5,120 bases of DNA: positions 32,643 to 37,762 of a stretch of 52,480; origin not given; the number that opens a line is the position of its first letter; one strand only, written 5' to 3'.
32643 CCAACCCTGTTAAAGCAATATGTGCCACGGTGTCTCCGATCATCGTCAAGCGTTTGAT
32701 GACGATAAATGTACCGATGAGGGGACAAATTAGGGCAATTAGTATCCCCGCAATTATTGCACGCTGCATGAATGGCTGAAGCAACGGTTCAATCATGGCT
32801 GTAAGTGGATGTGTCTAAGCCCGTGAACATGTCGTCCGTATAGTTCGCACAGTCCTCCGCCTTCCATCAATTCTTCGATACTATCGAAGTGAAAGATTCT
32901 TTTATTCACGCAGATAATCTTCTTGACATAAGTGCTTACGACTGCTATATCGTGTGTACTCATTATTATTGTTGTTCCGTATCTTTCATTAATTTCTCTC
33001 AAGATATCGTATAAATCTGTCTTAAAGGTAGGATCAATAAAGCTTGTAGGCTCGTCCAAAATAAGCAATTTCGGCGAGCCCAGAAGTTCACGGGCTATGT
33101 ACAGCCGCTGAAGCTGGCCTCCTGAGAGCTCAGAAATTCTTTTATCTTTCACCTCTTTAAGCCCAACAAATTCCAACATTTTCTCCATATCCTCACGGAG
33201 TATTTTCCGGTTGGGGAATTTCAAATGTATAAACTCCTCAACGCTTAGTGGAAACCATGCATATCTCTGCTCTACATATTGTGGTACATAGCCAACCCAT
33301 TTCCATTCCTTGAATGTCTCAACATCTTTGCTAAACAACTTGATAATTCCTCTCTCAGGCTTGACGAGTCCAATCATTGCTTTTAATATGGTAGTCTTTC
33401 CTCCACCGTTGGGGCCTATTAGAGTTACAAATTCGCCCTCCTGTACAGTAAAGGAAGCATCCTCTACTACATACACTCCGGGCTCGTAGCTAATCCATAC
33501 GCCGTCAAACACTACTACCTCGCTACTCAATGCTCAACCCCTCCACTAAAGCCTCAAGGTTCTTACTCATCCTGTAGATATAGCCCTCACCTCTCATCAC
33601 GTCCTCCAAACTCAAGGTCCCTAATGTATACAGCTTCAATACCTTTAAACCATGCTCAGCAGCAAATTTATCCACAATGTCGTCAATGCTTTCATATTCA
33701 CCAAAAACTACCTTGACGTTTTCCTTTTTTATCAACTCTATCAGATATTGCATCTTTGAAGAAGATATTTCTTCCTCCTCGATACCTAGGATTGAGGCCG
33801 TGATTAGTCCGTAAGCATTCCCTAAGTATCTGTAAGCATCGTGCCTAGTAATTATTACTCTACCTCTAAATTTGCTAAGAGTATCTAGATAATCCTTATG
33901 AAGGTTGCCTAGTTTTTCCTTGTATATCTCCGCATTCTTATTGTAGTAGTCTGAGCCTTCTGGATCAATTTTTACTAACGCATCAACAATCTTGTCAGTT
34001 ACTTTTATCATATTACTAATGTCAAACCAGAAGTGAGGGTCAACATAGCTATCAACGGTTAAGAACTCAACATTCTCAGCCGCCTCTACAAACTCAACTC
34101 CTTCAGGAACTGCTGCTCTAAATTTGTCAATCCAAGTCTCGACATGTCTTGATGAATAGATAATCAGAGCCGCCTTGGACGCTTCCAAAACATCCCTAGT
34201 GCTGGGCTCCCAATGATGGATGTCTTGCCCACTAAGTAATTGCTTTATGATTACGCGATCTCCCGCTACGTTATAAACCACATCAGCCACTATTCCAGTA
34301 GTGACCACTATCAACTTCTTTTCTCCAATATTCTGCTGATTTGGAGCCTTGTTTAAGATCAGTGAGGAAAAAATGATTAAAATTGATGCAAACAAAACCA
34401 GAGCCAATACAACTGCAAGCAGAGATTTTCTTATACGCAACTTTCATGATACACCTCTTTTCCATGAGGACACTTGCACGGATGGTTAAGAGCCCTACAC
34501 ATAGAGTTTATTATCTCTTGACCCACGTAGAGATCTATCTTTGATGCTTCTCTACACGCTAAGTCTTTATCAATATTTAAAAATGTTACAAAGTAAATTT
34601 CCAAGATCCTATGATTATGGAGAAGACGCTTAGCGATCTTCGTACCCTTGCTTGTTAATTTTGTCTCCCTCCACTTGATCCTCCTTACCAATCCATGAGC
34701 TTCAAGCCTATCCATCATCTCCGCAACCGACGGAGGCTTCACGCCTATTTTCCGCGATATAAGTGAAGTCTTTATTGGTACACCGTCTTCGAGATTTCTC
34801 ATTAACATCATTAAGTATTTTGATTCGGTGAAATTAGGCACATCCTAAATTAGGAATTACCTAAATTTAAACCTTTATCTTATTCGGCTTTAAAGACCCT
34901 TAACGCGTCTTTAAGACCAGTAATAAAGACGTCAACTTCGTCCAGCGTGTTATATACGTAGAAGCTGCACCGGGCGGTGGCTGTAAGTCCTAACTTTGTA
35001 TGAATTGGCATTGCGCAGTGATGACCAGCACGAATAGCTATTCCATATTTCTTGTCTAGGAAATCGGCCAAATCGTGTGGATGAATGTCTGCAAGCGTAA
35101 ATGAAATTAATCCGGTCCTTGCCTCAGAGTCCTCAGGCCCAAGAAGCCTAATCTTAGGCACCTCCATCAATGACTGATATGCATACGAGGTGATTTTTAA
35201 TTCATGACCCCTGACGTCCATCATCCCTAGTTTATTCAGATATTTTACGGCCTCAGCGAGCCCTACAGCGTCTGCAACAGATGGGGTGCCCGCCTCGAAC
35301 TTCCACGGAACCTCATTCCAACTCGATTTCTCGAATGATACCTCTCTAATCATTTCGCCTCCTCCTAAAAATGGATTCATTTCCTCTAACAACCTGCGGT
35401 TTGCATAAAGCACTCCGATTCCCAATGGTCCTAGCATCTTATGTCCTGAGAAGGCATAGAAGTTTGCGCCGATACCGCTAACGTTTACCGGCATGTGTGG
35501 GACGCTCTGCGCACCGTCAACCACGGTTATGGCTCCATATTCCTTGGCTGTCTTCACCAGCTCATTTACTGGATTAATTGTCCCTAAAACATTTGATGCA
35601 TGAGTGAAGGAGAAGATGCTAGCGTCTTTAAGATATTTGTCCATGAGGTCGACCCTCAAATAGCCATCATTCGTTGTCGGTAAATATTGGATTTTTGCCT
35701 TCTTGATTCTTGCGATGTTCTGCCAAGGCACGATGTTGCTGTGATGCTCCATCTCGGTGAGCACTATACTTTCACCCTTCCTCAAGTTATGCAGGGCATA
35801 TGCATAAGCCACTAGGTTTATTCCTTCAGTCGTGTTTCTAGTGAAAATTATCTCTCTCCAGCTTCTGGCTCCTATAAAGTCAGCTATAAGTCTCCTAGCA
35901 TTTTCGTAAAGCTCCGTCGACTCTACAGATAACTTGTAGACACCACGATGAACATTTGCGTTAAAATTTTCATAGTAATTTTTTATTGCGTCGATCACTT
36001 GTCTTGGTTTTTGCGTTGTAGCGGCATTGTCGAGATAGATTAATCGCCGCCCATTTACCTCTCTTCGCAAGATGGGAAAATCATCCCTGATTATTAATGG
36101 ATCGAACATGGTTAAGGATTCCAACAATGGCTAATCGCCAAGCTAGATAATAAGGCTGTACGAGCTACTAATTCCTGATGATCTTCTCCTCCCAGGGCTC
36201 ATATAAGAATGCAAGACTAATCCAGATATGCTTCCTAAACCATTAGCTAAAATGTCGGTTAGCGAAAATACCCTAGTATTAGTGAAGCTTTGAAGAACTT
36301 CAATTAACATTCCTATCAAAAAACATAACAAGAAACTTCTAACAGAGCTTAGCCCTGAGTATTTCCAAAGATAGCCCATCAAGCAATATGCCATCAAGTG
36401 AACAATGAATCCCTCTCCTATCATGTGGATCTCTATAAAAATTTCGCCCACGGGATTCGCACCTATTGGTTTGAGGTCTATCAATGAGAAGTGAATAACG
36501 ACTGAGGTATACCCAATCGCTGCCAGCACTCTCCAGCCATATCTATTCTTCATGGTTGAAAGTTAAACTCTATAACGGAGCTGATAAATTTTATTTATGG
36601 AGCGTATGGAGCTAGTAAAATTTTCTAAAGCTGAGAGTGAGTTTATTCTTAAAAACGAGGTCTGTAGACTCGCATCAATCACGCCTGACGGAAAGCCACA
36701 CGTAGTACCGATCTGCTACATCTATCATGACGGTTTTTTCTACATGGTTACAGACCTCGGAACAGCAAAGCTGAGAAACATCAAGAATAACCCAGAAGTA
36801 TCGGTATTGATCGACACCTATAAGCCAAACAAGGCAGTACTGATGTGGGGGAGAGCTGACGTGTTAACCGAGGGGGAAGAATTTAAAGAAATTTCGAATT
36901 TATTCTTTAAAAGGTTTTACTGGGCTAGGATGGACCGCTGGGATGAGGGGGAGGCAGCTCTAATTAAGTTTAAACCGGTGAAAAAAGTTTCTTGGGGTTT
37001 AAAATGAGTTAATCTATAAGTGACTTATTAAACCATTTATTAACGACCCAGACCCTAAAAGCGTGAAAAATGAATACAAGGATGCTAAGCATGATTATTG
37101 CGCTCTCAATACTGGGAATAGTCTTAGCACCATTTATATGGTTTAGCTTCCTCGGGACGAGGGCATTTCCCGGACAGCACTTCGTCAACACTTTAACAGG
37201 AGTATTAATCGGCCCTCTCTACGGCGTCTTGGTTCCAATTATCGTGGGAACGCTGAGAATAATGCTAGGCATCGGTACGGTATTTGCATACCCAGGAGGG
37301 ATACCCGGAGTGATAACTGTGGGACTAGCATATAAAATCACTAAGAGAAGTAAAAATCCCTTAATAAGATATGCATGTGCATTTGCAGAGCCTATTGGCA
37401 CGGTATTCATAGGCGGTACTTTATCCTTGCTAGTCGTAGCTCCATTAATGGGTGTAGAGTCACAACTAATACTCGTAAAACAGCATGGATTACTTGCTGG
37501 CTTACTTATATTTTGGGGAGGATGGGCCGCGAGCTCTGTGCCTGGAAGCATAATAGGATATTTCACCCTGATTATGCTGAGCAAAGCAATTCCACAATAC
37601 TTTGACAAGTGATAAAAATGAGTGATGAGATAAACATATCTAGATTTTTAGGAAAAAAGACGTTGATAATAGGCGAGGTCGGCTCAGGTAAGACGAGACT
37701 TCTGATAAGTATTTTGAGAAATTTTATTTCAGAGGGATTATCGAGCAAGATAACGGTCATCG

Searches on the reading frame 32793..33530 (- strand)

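Call 9: search_protein_families(library=pfam, proteins=[window:32793-33530:-], max_evalue=0.00001)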
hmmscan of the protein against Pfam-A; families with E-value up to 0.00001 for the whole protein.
window:32793-33530:- (245 aa): 3 families
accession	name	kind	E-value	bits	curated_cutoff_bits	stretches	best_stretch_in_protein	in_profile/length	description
PF00005.33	ABC_tran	-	2.8e-31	109.4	25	1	23-163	2-137/137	ABC transporter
PF13304.12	AAA_21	-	4.9e-14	53.5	27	1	133-198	236-303/304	AAA domain, putative AbiEii toxin, Type IV TA system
PF13401.12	AAA_22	-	4.5e-06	27.4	27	1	32-190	5-120/130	AAA domain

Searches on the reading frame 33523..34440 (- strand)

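Call 9: search_protein_families(library=pfam, proteins=[window:33523-34440:-], max_evalue=0.00001)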
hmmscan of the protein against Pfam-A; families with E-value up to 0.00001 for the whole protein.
window:33523-34440:- (305 aa): 1 family
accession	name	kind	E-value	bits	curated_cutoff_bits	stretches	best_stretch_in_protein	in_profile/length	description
PF01297.22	ZnuA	-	1.6e-61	208.6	29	1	44-301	1-263/263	Zinc-uptake complex component A periplasmic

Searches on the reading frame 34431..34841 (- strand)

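Call 78: search_protein_families(library=pfam, proteins=[window:34431-34841:-], max_evalue=0.0001)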
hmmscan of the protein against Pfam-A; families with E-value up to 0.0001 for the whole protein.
window:34431-34841:- (136 aa): 3 families
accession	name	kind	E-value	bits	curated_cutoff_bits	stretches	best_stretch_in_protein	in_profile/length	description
PF02742.21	Fe_dep_repr_C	-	4.9e-20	71.8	27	1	63-129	1-67/70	Iron dependent repressor, metal binding and dimerisation domain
PF01325.25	Fe_dep_repress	-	1e-09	38.9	26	1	8-53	8-53/60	Iron dependent repressor, N-terminal DNA binding domain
PF01047.28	MarR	-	9.3e-07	29.1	24.6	1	12-56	7-51/59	MarR family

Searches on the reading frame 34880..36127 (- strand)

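Call 9: search_protein_families(library=pfam, proteins=[window:34880-36127:-], max_evalue=0.00001)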
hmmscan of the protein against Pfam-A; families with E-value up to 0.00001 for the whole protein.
window:34880-36127:- (415 aa): 1 family
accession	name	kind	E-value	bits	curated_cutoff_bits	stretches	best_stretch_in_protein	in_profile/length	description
PF00266.25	Aminotran_5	-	2.1e-146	488.1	21.5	1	30-401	1-371/371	Aminotransferase class-V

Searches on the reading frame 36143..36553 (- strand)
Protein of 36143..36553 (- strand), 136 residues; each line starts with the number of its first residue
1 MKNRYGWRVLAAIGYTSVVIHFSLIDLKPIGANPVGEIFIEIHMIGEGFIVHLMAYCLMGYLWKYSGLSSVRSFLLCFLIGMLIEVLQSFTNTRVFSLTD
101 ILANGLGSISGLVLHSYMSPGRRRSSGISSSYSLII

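Call 78: search_protein_families(library=pfam, proteins=[window:36143-36553:-], max_evalue=0.0001)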
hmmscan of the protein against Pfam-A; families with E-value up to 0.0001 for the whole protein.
window:36143-36553:- (136 aa): 1 family
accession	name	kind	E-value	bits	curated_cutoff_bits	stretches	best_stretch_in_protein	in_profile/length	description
PF04892.17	VanZ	-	5.1e-10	40.5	30.1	1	50-115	59-122/126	VanZ like family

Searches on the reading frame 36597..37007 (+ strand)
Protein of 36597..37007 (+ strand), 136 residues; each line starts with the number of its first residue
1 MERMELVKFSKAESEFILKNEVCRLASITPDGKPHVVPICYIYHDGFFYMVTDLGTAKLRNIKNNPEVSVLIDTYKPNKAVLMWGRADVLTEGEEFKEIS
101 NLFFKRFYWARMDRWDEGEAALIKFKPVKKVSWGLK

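Call 52: search_protein_families(library=ncbifam, proteins=[window:36597-37007:+], max_evalue=0.00001)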
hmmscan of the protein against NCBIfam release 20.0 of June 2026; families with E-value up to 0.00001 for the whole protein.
window:36597-37007:+ (136 aa): 6 families
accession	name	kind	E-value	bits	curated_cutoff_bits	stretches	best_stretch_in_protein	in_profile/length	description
TIGR03668.1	Rv0121_F420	hypoth_equivalog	9.3e-14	51.7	119.15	1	14-107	6-117/141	TIGR03668 family PPOX class F420-dependent oxidoreductase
TIGR03618.1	Rv1155_F420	subfamily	2.8e-13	50.2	79.05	1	15-110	3-101/127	TIGR03618 family F420-dependent PPOX class oxidoreductase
TIGR04023.1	PPOX_MSMEG_5819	subfamily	8.6e-10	38.6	85.6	1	9-98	1-99/115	PPOX class F420-dependent oxidoreductase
TIGR03667.1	Rv3369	hypoth_equivalog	1.3e-09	38.1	125.3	1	18-105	12-100/130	TIGR03667 family PPOX class F420-dependent oxidoreductase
TIGR03666.1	Rv2061_F420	subfamily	2.6e-07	30.4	84.9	1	19-110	11-102/132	PPOX class F420-dependent oxidoreductase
NF000261.1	NimABCDEF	equivalog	1.1e-06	28.6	260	1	11-105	14-118/153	NimABCDEF family 5-nitroimidazole reductase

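Call 53: search_protein_families(library=pfam, proteins=[window:36597-37007:+], max_evalue=0.00001)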
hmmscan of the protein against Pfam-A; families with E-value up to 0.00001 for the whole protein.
window:36597-37007:+ (136 aa): 2 families
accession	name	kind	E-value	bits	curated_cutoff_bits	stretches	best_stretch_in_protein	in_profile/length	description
PF01243.27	PNPOx_N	-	1.1e-19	71.4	28.1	1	11-127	3-113/120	Pyridoxamine 5'-phosphate oxidase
PF12900.13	Pyridox_ox_2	-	1.6e-09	38.3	27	1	16-111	8-111/140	Pyridoxamine 5'-phosphate oxidase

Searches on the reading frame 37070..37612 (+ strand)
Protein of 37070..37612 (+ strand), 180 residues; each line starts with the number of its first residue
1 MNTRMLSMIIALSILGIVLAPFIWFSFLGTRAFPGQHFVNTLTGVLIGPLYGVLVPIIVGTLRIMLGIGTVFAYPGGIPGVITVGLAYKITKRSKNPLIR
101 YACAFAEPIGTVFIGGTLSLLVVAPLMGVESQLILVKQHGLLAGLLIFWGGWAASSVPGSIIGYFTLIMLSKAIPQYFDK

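Call 52: search_protein_families(library=ncbifam, proteins=[window:37070-37612:+], max_evalue=0.00001)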
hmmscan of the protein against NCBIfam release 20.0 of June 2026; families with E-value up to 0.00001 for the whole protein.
window:37070-37612:+ (180 aa): 1 family
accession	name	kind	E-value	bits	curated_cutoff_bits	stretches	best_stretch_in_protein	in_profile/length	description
TIGR02359.1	thiW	equivalog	8.9e-34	116.9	84.35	1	4-172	2-154/160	energy coupling factor transporter S component ThiW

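Call 53: search_protein_families(library=pfam, proteins=[window:37070-37612:+], max_evalue=0.00001)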
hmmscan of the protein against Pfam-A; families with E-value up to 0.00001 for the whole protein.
window:37070-37612:+ (180 aa): 1 family
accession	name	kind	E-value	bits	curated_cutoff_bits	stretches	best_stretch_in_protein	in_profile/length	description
PF09512.15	ThiW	-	1.6e-31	109.9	30.3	1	6-172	4-149/150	Thiamine-precursor transporter protein (ThiW)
